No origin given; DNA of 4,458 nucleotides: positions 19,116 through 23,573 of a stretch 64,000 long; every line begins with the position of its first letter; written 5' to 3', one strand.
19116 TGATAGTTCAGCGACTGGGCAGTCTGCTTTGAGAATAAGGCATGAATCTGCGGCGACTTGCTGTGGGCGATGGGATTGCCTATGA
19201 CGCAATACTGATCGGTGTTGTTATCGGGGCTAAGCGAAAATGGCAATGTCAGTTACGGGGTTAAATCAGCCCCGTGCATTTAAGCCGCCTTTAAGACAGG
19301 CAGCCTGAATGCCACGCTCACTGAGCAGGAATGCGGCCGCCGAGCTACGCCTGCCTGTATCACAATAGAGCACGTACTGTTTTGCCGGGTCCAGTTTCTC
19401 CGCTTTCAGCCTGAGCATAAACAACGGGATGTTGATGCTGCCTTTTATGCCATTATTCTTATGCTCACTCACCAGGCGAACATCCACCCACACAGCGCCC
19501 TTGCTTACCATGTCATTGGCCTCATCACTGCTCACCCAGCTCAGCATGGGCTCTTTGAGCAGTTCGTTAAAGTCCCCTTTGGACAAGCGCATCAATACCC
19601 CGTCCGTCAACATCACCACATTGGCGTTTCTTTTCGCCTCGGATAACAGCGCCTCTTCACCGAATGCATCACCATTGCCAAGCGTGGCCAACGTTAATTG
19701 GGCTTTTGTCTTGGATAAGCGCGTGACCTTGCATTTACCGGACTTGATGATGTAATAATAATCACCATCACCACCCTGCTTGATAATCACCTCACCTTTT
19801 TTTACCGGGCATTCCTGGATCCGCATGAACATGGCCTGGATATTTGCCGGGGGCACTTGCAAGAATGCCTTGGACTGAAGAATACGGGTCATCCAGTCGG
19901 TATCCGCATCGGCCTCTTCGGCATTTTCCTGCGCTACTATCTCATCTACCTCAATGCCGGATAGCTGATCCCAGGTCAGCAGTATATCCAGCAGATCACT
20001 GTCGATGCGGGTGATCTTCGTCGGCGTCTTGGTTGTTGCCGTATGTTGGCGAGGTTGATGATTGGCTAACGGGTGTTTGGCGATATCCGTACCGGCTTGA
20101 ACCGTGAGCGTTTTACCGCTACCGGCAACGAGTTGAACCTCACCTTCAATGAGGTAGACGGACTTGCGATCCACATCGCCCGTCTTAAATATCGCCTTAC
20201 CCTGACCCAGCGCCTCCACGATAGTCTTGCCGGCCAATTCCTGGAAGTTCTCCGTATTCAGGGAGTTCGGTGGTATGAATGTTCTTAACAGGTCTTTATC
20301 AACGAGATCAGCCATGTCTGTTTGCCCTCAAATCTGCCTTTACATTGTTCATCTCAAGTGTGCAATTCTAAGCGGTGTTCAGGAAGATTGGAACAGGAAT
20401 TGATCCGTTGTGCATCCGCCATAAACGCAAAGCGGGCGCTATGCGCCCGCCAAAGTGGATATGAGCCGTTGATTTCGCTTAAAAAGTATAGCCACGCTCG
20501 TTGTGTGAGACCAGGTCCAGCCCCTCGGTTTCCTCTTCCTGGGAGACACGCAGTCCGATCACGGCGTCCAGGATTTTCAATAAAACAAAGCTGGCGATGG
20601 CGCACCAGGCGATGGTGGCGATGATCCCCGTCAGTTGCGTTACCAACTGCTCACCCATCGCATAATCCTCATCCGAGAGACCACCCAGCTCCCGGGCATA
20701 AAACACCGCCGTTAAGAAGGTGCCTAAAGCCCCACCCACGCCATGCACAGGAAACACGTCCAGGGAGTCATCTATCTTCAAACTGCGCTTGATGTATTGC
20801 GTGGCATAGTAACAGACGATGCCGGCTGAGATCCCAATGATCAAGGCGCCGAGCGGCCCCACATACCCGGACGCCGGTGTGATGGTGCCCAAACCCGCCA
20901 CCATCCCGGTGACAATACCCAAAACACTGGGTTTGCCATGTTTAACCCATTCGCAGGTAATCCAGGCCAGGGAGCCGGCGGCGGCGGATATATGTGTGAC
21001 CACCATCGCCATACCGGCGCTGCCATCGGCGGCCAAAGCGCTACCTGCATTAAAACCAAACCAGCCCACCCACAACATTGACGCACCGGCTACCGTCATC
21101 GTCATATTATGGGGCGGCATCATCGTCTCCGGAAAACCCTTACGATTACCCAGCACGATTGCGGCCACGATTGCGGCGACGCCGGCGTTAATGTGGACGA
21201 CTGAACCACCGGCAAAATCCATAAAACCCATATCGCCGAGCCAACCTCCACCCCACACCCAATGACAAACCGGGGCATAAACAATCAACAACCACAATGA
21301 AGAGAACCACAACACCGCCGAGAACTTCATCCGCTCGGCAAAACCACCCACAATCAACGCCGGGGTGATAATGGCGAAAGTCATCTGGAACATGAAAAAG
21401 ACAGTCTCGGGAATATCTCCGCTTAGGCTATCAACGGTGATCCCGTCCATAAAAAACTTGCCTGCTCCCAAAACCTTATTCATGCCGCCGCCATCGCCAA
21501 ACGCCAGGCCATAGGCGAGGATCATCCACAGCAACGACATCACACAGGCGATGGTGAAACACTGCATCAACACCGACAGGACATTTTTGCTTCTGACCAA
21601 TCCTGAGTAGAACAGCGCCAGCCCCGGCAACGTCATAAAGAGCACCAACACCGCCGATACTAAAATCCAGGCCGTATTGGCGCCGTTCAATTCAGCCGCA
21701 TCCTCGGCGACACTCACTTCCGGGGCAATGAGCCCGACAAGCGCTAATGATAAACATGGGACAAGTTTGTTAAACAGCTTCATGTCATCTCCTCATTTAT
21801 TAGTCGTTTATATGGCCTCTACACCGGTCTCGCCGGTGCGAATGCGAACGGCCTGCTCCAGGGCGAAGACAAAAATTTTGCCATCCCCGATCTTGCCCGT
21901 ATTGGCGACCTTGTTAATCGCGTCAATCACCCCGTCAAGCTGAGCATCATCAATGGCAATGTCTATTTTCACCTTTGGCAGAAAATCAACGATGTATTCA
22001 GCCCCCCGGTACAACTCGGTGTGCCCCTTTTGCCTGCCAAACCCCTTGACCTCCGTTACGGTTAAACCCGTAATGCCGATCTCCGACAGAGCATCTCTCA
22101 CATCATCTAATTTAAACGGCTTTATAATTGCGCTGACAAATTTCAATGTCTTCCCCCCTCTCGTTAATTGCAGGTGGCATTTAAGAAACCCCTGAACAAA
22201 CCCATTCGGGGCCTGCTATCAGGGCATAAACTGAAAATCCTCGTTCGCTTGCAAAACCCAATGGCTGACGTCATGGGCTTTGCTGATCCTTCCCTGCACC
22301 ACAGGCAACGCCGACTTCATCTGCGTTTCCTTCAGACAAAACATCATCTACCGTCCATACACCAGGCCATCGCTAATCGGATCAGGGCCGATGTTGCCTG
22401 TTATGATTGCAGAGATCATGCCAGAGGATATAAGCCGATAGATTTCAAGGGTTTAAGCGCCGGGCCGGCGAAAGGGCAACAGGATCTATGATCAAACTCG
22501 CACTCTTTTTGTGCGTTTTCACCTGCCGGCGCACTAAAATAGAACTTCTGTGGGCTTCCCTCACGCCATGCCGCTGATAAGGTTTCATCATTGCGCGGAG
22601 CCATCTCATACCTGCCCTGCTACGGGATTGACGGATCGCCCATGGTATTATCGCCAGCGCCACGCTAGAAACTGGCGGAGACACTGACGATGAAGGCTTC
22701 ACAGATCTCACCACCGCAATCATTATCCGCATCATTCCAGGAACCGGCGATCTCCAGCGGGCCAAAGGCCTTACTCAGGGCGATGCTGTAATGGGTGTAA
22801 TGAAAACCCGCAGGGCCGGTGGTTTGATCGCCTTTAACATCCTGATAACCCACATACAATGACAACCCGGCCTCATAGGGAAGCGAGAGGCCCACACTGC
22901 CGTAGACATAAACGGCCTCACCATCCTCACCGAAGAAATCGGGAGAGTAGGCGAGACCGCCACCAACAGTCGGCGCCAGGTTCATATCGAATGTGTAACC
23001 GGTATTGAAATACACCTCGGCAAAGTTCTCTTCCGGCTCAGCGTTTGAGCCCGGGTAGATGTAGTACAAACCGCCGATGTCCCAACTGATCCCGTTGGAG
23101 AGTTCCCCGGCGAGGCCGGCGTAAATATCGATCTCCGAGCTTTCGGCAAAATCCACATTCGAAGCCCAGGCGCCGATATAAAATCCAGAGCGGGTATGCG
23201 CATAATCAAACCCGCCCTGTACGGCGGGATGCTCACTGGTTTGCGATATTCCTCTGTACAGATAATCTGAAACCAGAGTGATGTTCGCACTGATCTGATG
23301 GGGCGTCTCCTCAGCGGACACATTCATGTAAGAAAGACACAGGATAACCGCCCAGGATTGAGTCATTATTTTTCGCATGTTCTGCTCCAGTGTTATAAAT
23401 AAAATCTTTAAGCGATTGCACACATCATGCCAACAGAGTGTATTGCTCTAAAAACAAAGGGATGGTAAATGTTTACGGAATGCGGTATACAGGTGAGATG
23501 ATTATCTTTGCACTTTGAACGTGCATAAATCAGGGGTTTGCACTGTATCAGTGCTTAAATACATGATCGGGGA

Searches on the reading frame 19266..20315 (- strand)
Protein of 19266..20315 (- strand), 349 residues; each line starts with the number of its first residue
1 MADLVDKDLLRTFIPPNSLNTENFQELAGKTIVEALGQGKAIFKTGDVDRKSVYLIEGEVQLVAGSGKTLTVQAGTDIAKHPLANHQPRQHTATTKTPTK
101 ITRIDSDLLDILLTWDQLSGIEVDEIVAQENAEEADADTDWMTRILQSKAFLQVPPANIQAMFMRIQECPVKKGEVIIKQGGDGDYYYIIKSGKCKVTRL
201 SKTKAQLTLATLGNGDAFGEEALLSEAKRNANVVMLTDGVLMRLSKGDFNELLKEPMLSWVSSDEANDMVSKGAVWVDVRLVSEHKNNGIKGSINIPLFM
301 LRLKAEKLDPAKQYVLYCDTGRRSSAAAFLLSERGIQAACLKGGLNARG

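Call 27: search_protein_families(library=pfam, proteins=[window:19266-20315:-], max_evalue=0.00001)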
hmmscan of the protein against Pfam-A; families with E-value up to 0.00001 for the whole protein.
window:19266-20315:- (349 aa): 2 families
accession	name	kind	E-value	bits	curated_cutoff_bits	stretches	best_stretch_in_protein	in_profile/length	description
PF00027.35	cNMP_binding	-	9.8e-31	106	27.5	2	171-254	4-87/89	Cyclic nucleotide-binding domain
PF00581.25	Rhodanese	-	3e-13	50.5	22.2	1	264-347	3-98/102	Rhodanese-like domain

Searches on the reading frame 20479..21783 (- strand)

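Call 27: search_protein_families(library=pfam, proteins=[window:20479-21783:-], max_evalue=0.00001)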
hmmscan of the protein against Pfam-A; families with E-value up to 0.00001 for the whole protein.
window:20479-21783:- (434 aa): 1 family
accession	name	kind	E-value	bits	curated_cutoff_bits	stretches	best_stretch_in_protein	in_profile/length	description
PF00909.26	Ammonium_transp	-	1.5e-123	412.9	23.2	1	38-432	1-399/399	Ammonium Transporter Family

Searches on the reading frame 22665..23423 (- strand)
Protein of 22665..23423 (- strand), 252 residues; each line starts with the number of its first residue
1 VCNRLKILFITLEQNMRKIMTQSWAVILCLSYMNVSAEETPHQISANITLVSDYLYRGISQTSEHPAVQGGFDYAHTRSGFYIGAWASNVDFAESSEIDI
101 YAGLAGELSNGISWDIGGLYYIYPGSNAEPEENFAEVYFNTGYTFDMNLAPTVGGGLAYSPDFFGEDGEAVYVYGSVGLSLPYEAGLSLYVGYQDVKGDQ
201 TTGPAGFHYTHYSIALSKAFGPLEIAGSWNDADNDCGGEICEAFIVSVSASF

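Call 28: search_protein_families(library=pfam, proteins=[window:22665-23423:-], max_evalue=0.00001)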
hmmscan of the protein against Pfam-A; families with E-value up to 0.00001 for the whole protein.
window:22665-23423:- (252 aa): 1 family
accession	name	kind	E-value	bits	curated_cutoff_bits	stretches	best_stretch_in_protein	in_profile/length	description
PF09694.16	Gcw_chp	-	2.7e-41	142.5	24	1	39-235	5-204/230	Bacterial protein of unknown function (Gcw_chp)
